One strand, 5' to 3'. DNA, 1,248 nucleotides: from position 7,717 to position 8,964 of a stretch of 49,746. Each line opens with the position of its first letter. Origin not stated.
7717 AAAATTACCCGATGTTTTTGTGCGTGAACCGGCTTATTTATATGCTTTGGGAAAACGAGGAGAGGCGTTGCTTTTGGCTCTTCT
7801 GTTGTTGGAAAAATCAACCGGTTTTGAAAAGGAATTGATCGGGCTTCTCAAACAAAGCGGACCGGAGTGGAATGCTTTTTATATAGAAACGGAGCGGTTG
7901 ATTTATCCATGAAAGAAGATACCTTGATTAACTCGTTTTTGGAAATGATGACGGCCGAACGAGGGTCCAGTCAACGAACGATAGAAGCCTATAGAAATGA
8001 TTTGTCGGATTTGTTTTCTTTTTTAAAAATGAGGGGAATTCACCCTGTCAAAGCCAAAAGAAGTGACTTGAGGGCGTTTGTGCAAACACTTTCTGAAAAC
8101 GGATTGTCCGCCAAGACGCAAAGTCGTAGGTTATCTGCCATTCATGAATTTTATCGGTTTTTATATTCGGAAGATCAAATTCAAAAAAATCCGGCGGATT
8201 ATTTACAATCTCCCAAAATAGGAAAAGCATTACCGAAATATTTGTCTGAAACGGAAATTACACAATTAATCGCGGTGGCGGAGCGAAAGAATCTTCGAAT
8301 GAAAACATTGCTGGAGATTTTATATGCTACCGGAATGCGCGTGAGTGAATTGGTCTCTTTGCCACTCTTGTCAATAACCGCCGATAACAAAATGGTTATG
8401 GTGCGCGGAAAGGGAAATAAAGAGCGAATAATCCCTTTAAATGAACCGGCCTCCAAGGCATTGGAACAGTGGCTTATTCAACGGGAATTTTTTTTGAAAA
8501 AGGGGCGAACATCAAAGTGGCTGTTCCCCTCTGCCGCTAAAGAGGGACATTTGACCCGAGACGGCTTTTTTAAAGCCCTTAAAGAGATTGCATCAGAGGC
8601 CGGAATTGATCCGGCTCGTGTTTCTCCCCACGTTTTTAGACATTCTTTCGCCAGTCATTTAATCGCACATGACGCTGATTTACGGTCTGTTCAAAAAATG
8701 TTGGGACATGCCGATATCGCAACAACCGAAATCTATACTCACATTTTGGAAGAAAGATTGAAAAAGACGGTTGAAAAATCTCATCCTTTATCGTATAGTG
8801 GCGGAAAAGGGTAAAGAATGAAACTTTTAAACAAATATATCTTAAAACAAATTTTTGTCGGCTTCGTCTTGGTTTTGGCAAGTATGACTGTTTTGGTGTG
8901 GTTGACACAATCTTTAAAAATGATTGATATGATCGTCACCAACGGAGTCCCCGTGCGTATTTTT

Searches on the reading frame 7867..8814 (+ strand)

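Call 45: search_protein_families(library=pfam, proteins=[window:7867-8814:+], max_evalue=0.001)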
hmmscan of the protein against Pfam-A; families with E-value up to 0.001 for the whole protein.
window:7867-8814:+ (315 aa): 3 families
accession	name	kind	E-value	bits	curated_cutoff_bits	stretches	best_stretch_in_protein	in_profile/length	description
PF00589.27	Phage_integrase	-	2.3e-48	164.6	27.1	1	124-296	1-171/172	Phage integrase family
PF02899.23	Phage_int_SAM_1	-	5.3e-22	78.3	22.3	1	21-102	1-82/83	Phage integrase, N-terminal SAM-like domain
PF13495.12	Phage_int_SAM_4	-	6.3e-11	43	27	1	20-103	1-82/85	Phage integrase, N-terminal SAM-like domain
